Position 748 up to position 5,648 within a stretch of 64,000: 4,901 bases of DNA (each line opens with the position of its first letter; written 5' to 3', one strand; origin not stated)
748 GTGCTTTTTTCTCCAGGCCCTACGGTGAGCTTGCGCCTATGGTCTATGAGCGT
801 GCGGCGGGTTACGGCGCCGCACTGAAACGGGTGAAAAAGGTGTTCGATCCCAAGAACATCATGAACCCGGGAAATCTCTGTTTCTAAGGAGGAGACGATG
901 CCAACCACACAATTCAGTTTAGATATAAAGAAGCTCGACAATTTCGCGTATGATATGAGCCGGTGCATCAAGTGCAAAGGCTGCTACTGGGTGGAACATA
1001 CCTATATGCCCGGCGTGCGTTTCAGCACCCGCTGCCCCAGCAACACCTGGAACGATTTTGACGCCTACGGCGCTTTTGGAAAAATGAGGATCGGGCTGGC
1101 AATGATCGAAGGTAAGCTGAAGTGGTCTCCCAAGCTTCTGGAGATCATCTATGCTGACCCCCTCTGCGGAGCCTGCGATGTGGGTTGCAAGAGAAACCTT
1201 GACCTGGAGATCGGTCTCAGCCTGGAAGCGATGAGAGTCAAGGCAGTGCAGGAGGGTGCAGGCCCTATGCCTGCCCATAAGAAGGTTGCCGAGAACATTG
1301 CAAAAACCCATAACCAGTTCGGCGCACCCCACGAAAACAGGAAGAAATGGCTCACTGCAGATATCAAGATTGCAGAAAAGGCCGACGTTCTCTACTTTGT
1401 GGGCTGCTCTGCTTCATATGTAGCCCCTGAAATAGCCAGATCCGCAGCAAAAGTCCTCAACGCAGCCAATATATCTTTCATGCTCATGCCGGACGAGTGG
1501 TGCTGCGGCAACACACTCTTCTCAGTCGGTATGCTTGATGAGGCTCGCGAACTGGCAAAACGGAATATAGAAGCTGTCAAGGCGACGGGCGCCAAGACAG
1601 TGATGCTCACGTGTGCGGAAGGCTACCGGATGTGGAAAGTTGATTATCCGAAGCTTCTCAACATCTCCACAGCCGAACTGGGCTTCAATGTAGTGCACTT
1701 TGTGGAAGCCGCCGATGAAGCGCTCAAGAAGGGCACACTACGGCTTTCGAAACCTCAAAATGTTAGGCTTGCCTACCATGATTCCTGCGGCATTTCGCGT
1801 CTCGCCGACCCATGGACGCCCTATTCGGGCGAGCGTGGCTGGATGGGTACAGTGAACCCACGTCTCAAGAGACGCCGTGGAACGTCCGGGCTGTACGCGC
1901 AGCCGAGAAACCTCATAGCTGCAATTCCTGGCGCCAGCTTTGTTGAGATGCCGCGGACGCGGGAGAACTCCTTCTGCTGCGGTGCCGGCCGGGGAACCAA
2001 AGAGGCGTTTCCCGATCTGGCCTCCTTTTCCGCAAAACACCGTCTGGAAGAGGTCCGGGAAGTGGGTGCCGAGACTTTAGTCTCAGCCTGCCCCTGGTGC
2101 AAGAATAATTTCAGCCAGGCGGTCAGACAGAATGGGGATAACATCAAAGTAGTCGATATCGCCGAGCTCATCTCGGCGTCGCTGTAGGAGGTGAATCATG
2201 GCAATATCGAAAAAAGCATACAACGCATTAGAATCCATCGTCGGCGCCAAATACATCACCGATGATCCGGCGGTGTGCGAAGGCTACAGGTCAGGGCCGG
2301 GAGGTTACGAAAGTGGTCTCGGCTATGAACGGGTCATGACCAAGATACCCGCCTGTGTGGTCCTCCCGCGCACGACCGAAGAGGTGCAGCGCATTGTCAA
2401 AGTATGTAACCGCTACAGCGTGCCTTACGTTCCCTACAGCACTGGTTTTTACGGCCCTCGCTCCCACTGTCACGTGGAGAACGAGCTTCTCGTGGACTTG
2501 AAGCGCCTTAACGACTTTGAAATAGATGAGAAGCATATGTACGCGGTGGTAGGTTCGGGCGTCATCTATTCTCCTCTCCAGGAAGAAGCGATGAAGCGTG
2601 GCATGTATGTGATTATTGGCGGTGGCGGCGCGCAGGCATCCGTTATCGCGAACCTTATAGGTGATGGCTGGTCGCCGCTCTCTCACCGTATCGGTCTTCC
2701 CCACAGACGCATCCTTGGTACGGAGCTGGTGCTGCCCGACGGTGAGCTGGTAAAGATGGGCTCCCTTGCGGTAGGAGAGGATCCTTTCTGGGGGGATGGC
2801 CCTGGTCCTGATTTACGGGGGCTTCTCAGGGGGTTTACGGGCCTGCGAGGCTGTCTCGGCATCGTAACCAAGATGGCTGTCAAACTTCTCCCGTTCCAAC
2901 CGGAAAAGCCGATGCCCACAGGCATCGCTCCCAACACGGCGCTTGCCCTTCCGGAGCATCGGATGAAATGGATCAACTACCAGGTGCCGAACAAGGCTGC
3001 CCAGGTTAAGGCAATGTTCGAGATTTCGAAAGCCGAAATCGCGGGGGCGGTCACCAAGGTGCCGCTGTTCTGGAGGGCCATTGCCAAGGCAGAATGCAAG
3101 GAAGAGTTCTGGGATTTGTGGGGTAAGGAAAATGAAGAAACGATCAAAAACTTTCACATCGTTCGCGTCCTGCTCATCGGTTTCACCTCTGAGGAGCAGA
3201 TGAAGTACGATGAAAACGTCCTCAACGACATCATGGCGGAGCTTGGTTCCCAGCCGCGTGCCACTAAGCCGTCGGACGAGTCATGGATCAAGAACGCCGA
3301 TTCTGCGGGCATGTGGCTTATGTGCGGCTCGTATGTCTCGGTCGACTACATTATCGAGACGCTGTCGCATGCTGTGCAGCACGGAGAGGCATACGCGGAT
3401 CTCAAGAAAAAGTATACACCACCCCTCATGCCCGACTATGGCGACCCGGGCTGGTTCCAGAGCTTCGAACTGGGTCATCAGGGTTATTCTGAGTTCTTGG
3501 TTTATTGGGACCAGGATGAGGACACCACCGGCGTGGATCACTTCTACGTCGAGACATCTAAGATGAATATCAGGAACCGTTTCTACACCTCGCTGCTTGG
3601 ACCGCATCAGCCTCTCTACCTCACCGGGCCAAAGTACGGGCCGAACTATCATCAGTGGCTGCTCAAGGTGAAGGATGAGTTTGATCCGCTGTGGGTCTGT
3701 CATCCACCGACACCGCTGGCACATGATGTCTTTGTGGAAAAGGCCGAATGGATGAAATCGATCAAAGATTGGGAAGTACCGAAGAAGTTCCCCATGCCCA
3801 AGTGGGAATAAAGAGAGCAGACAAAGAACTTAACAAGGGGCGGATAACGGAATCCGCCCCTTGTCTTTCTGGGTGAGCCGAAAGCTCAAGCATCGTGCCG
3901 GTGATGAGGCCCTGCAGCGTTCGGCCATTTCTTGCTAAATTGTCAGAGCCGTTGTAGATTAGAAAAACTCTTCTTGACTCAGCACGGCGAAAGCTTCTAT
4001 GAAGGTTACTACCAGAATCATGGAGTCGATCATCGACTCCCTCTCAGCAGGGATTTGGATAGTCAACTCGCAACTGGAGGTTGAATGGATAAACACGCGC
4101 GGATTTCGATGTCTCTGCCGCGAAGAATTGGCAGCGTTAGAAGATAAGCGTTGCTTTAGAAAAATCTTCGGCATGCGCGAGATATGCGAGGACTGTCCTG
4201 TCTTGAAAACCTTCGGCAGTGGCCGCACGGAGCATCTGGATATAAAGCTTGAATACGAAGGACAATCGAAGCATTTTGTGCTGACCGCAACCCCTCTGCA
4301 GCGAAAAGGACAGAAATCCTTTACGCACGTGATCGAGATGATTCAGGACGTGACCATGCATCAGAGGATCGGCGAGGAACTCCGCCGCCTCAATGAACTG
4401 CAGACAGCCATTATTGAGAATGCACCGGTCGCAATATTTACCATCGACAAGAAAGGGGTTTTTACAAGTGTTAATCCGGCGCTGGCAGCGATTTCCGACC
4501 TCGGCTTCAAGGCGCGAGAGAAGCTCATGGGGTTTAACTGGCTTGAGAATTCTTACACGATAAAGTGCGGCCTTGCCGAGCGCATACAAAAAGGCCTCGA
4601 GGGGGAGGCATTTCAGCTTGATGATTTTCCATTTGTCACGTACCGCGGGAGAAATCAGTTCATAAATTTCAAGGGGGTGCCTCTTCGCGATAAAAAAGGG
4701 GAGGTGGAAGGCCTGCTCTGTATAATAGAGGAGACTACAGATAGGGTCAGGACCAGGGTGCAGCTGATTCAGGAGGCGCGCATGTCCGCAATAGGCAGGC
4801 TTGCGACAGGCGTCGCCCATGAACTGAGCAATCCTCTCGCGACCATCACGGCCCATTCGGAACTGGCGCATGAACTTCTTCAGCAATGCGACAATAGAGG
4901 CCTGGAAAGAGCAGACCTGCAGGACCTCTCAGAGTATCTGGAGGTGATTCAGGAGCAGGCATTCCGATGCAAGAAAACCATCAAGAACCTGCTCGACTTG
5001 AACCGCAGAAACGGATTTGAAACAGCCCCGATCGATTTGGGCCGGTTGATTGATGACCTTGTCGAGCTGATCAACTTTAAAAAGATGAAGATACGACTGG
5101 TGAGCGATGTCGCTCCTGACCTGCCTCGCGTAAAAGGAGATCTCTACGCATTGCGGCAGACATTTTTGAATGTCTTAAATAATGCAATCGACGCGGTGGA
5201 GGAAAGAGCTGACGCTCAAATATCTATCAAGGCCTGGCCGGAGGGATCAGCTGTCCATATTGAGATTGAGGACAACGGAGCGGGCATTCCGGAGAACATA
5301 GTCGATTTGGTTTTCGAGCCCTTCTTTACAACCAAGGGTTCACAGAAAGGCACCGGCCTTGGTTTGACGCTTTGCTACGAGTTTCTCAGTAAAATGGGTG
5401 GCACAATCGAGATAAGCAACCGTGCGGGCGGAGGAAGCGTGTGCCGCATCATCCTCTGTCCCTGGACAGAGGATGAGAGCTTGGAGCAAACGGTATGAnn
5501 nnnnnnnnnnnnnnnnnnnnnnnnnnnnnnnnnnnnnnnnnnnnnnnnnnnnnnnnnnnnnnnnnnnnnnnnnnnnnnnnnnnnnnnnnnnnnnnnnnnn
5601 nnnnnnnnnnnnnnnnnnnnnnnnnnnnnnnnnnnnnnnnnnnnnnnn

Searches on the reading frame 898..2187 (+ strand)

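Call 71: search_protein_families(library=pfam, proteins=[window:898-2187:+], max_evalue=0.000001)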
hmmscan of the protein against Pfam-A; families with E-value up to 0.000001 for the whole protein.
window:898-2187:+ (429 aa): 1 family
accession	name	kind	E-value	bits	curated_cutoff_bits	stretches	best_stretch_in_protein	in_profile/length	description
PF02754.22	CCG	-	1.7e-28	99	20.6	2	164-240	1-78/85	Cysteine-rich domain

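Call 85: search_protein_families(library=ncbifam, proteins=[window:898-2187:+], max_evalue=1e-8)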
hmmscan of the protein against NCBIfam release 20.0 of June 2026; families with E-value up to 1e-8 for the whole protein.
window:898-2187:+ (429 aa): 10 families
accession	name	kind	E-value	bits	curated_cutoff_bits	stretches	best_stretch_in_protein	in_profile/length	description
NF004898.0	PRK06259.1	equivalog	1.5e-45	155.8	385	2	46-301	146-389/488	fumarate reductase (CoM/CoB) subunit TfrB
NF045670.1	quin_L_LdhH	equivalog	1.4e-32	112.8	800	2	159-301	464-612/706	L-lactate dehydrogenase (quinone) large subunit LdhH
NF008369.0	PRK11168.1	equivalog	5.9e-26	91.3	278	1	149-299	151-305/401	anaerobic glycerol-3-phosphate dehydrogenase subunit C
TIGR03379.1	glycerol3P_GlpC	equivalog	8.6e-19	67.5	279.9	1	156-303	156-306/397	anaerobic glycerol-3-phosphate dehydrogenase subunit GlpC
NF045796.1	DsrK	equivalog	5.1e-14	51.7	400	0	79-301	112-334/453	sulfate reduction electron transfer complex DsrMKJOP subunit DsrK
NF045711.1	sulf_resp_HmcF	equivalog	8e-14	51.3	750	0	145-299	187-345/457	sulfate respiration complex iron-sulfur protein HmcF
NF045724.1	ferredox_TmcB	equivalog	8.9e-14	50.9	735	0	330-425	327-424/430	electron transfer complex ferredoxin TmcB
NF045663.1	diclust_near_Sec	equivalog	4.5e-13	48.2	530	0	88-298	356-543/759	pyridine nucleotide-disulfide oxidoreductase/dicluster-binding protein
NF008434.0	PRK11274.1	equivalog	1.5e-12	47.1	333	1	158-299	164-313/409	glycolate oxidase subunit GlcF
TIGR03288.1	CoB_CoM_SS_B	equivalog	2.9e-11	43.2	345.15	1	165-407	3-239/290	CoB--CoM heterodisulfide reductase subunit B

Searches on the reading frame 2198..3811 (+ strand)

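Call 71: search_protein_families(library=pfam, proteins=[window:2198-3811:+], max_evalue=0.000001)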
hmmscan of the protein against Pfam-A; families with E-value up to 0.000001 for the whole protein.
window:2198-3811:+ (537 aa): 1 family
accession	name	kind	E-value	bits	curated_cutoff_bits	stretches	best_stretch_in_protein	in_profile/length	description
PF01565.28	FAD_binding_4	-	6.6e-25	87.9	26.4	1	51-187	1-138/139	FAD binding domain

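Call 85: search_protein_families(library=ncbifam, proteins=[window:2198-3811:+], max_evalue=1e-8)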
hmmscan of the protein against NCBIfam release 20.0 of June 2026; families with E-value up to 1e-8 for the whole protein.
window:2198-3811:+ (537 aa): 3 families
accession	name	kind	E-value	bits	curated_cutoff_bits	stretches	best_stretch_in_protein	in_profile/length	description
TIGR00387.1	glcD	equivalog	7e-20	71.3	567.9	1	54-236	1-176/413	glycolate oxidase subunit GlcD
NF008408.0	PRK11230.1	equivalog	5e-12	45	897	1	49-233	54-230/499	glycolate oxidase subunit GlcD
NF041226.1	BagK_FevA1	equivalog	2.7e-09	36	800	1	41-199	31-185/453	bagremycin/ferroverdin biosynthesis FAD-dependent oxygenase BagK/FevA1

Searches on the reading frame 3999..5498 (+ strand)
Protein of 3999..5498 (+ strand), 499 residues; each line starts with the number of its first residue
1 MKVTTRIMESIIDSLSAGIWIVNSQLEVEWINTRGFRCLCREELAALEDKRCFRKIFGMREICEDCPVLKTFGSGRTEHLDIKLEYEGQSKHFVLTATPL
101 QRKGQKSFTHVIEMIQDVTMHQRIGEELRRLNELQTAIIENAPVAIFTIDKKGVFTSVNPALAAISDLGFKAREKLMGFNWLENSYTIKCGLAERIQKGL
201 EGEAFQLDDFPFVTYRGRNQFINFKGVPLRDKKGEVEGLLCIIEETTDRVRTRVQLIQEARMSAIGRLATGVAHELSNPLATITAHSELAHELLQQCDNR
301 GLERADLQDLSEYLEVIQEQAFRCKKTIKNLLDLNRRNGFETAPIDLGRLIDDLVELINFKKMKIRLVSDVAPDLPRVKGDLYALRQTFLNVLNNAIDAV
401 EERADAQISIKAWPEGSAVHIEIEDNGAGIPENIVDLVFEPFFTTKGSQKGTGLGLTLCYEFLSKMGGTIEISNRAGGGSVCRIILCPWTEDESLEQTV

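Call 6: search_protein_families(library=ncbifam, proteins=[window:3999-5498:+], max_evalue=0.00001)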
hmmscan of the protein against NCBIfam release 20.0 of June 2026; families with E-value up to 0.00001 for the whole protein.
window:3999-5498:+ (499 aa): 78 families (the best 25 are shown)
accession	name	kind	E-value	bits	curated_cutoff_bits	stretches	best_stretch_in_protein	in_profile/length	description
NF008468.0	PRK11360.1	equivalog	6.5e-64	216.4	646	1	127-487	262-607/616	two-component system sensor histidine kinase AtoS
NF052574.1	HisKinEspCMyxo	equivalog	1e-42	146.3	1200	1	130-490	282-639/785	serine histidine kinase EspC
NF046020.1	HisKinCckABruc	equivalog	8.9e-40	136.3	1000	1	235-493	448-712/868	cell cycle histidine kinase CckA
NF010411.0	PRK13837.1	equivalog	1.7e-38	132.2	647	1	249-490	434-677/828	two-component system VirA-like sensor kinase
NF046026.1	HisKinCckACaul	equivalog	2.6e-37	128.3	1000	1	246-494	283-538/678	cell cycle histidine kinase CckA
NF046044.1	PnpS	equivalog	1.3e-36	126.5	400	1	129-486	51-389/390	two-component system histidine kinase PnpS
NF052573.1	HisKinEspAMyxo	equivalog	2.6e-36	125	1400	1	113-494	238-617/755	serine histidine kinase EspA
NF047497.1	HK_LIC_12097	equivalog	2.4e-35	122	500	2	222-473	108-352/367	LIC_12097 family sensor histidine kinase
NF010076.0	PRK13557.1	subfamily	3.5e-34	118.2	631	1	249-492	147-397/540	histidine kinase famiy protein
NF007688.0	PRK10364.1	equivalog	4.2e-34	118.1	479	1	258-486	233-449/460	two-component system sensor histidine kinase ZraS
NF038348.1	T2SS_HK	subfamily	2.8e-33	115.2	450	1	315-486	402-571/574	histidine kinase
NF041777.1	sens_FixL_Rhizob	equivalog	1.5e-28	99.7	850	1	254-486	251-479/485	sensor protein FixL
NF008312.0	PRK11100.1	equivalog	7.6e-28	97.6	356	1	271-484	262-470/477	two-component system sensor histidine kinase CreC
TIGR02938.1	nifL_nitrog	equivalog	5.5e-27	94.4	242.45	1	107-485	104-489/494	nitrogen fixation negative regulator NifL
NF033092.0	HK_WalK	equivalog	5.7e-27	94.5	725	1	223-486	339-592/594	cell wall metabolism sensor histidine kinase WalK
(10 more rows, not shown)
